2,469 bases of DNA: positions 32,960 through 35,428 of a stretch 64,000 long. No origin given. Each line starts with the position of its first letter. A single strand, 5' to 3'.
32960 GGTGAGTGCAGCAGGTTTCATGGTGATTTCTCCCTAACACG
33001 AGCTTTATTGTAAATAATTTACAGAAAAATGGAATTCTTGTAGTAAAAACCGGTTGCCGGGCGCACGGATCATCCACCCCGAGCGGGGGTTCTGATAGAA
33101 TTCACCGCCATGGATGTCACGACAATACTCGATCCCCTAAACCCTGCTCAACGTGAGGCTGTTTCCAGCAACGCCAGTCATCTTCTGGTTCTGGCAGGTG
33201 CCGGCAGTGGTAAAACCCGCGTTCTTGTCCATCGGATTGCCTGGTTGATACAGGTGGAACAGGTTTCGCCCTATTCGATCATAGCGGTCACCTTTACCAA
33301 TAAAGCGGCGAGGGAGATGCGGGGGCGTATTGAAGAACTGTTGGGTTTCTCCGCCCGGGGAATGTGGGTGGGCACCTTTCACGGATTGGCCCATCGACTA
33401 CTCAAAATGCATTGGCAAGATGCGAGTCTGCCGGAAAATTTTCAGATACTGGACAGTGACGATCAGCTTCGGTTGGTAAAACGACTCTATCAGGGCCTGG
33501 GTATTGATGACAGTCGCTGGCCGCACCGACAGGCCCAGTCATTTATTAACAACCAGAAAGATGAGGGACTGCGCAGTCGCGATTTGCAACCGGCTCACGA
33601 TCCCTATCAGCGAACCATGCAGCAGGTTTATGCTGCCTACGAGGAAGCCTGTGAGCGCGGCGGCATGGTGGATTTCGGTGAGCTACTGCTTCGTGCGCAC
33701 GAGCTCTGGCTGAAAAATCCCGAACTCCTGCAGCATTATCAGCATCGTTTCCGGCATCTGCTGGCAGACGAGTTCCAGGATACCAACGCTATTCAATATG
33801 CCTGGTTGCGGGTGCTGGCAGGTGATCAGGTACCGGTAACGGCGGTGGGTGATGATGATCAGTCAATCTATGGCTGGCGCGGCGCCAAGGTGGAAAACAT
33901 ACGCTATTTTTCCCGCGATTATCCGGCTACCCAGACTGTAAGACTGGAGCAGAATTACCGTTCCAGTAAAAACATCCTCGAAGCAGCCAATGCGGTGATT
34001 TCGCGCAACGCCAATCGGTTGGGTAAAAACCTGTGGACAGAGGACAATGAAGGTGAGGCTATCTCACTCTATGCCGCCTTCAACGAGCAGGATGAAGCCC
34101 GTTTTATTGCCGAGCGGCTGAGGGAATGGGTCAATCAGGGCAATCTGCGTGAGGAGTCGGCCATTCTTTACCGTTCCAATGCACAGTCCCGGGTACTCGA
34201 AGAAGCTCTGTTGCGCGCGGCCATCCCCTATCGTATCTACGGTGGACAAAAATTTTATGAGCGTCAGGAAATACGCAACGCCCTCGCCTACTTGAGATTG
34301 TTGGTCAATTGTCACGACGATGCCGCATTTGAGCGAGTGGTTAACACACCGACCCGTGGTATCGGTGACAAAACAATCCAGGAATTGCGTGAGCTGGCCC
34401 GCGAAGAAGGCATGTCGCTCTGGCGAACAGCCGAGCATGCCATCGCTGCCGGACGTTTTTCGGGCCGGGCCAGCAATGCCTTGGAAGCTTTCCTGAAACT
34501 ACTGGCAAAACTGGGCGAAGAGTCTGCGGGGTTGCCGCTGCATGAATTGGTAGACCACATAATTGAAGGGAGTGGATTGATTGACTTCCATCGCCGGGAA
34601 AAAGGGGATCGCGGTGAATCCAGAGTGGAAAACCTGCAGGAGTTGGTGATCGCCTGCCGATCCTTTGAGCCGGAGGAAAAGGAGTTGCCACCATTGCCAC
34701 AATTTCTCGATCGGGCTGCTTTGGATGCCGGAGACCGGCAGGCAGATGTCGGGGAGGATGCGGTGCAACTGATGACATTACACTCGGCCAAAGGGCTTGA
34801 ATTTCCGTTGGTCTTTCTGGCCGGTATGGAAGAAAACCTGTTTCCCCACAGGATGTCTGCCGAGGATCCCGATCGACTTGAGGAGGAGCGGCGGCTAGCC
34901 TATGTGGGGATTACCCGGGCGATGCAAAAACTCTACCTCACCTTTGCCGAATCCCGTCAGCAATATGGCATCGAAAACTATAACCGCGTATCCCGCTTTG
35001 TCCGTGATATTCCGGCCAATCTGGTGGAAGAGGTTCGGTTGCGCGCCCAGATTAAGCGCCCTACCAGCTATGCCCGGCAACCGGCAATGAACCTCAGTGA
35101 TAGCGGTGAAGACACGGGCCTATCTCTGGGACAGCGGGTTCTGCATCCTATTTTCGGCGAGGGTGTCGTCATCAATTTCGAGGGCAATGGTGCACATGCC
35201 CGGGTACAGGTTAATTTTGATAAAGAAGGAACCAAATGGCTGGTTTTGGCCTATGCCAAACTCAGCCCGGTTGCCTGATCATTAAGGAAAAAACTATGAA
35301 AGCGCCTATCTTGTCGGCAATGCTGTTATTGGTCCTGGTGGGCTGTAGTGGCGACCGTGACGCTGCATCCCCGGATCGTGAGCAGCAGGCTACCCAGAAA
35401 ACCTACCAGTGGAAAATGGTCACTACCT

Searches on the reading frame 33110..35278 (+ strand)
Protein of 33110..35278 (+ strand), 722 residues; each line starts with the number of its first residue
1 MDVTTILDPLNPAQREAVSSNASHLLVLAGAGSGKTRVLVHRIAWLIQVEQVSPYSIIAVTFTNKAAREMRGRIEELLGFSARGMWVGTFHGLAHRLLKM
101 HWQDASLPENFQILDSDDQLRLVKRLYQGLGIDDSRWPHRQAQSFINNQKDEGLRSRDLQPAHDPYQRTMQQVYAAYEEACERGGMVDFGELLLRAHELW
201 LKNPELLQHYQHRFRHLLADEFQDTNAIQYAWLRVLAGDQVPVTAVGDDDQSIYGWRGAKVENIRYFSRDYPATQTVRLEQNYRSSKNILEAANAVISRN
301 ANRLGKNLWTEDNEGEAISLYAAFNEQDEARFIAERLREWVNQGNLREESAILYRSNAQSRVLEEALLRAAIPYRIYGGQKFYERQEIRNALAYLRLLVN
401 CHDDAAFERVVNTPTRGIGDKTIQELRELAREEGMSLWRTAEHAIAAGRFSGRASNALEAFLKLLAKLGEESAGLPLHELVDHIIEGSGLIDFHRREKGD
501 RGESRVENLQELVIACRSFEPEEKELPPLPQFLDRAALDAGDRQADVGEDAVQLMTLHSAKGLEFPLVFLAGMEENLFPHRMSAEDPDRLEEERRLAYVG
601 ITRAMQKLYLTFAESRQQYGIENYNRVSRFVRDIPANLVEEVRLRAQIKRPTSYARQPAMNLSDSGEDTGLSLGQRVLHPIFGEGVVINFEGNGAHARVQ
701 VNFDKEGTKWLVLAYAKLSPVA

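Call 53: search_protein_families(library=ncbifam, max_evalue=1e-10, proteins=[window:33110-35278:+])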
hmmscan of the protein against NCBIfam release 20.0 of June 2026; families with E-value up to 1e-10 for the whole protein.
window:33110-35278:+ (722 aa): 14 families
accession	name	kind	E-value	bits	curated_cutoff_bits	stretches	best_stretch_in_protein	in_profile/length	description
NF008743.0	PRK11773.1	equivalog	0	1203.9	965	1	1-719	1-718/720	DNA helicase II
TIGR01075.1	uvrD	equivalog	0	1112.4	1144.45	1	6-719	1-715/715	DNA helicase II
TIGR01073.1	pcrA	equivalog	1.7e-236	787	911.2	1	7-718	2-724/725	DNA helicase PcrA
TIGR01074.1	rep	equivalog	1.9e-176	588.2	951.45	1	10-640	2-639/668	DNA helicase Rep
NF008172.0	PRK10919.1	equivalog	9.4e-145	483.4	1168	1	10-637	3-636/673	DNA helicase Rep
TIGR02785.1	addA_Gpos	equivalog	3.6e-59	200.7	707.65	3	350-576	579-808/1234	helicase-exonuclease AddAB subunit AddA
NF008276.0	PRK11054.1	equivalog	6.6e-49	167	543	2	8-100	195-285/684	DNA helicase IV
TIGR02784.1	addA_alphas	equivalog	1.8e-36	125.9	860.75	0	169-307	343-503/1138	double-strand break repair helicase AddA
TIGR00609.1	recB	equivalog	1.9e-36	125.7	696.05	1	171-302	327-460/1175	exodeoxyribonuclease V subunit beta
NF010485.0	PRK13909.1-2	equivalog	1.2e-32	113.1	650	1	182-396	297-522/909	RecB-like helicase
NF010487.0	PRK13909.1-4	equivalog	1e-30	106.7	759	1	187-397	298-525/924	RecB-like helicase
NF041464.1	HelD_BACSU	equivalog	2.8e-17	61.9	419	1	208-369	541-695/779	RNA polymerase recycling motor HelD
NF008128.0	PRK10876.1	equivalog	5.8e-15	54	1697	0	167-300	329-464/1181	exodeoxyribonuclease V subunit beta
NF010486.0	PRK13909.1-3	equivalog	1e-12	46.9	1109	0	215-299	332-425/921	RecB-like helicase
